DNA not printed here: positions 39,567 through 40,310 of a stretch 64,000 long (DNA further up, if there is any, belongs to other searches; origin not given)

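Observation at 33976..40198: Shared palindromic operator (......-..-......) upstream of marR and of the acyl-CoA dehydrogenase gene: candidate MarR regulon for beta-oxidation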

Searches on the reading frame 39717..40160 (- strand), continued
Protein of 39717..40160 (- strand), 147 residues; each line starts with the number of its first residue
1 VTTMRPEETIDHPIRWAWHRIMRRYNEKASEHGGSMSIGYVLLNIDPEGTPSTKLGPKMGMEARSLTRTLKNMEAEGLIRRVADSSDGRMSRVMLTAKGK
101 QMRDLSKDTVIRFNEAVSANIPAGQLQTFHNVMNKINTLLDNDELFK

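Call 59: fold_search(model_id=the predicted structure, library=pdb)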
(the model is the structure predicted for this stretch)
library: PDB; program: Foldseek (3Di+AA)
matches with E <= 10: 1253; with E <= 0.001: 215
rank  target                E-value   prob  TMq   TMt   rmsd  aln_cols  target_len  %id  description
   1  4lln_J                1.4e-06  1.00  0.82  0.84   2.3       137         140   16  Crystal structure of S. aureus MepR-DNA complex (released 2014-05-14)
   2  2nnn_D                2.7e-06  1.00  0.74  0.79   2.8       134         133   19  Crystal structure of probable transcriptional regulator from Pseudomonas aeruginosa (released 2006-11-21)
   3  3bj6_B                3.2e-06  1.00  0.77  0.74   2.7       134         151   17  Crystal structure of MarR family transcription regulator SP03579 (released 2007-12-18)
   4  3bj6_A                3.2e-06  1.00  0.77  0.74   2.7       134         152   17  Crystal structure of MarR family transcription regulator SP03579 (released 2007-12-18)
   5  2yr2_B                3.4e-06  1.00  0.67  0.68   4.1       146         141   18  Crystal Structure of the Hypothetical regulator from Sulfolobus tokodaii (released 2007-10-02)
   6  4lln_I                3.9e-06  1.00  0.79  0.83   2.5       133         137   15  Crystal structure of S. aureus MepR-DNA complex (released 2014-05-14)
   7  4l9t_B                4.2e-06  1.00  0.52  0.54   7.0       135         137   16  Crystal structure of MepR F27L mutant from multidrug resistant S. aureus clinical isolate (released 2013-09-11)
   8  2yr2_A                4.4e-06  1.00  0.68  0.69   3.4       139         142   18  Crystal Structure of the Hypothetical regulator from Sulfolobus tokodaii (released 2007-10-02)
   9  4lln_D                4.7e-06  1.00  0.76  0.79   2.9       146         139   14  Crystal structure of S. aureus MepR-DNA complex (released 2014-05-14)
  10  4l9t_A                5.1e-06  1.00  0.50  0.51   6.3       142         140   16  Crystal structure of MepR F27L mutant from multidrug resistant S. aureus clinical isolate (released 2013-09-11)
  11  8ylg_B                5.7e-06  1.00  0.73  0.67   3.3       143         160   18  Crystal structure of Burkholderia thailandensis MftR in complex with operator DNA (released 2024-11-13)
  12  8yli_B                5.7e-06  1.00  0.74  0.67   3.9       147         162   22  Crystal structure of Pectobacterium atrosepticum PecS in complex with operator DNA (released 2024-11-13)
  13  3gfl                  5.7e-06  1.00  0.66  0.67   3.9       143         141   19  Crystal structure of the ST1710 mutant (R90A) protein (released 2009-08-25)
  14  3vod_A                6.5e-06  1.00  0.64  0.67   3.7       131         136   21  Crystal Structure of mutant MarR C80S from E.coli (released 2013-03-06)
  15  2nnn_A                7.4e-06  1.00  0.77  0.82   2.7       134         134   21  Crystal structure of probable transcriptional regulator from Pseudomonas aeruginosa (released 2006-11-21)
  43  5h3r_B                1.6e-05  1.00  0.73  0.75   2.6       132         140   20  Crystal Structure of mutant MarR C80S from E.coli complexed with operator DNA (released 2017-08-02)
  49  6c2s_A                2.2e-05  1.00  0.72  0.73   3.2       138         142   20  Transcriptional repressor, CouR, bound to a 23-mer DNA duplex (released 2018-05-30)
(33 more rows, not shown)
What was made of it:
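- On MarR family of transcription regulators (PF01047): Foldseek TM 0.82 to MepR-DNA and 0.81 to SlyA-DNA (call 59).
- Closest known: CouR/FerR-type MarR repressors that sense hydroxycinnamoyl-CoA. Same: CouR-DNA (6c2s) appears among the fold matches (call 59).
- Five-bp arms with a 2-bp centre is the geometry of E. coli MarR at marO (own knowledge; PDB 5h3r appears among the fold hits, call 59).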
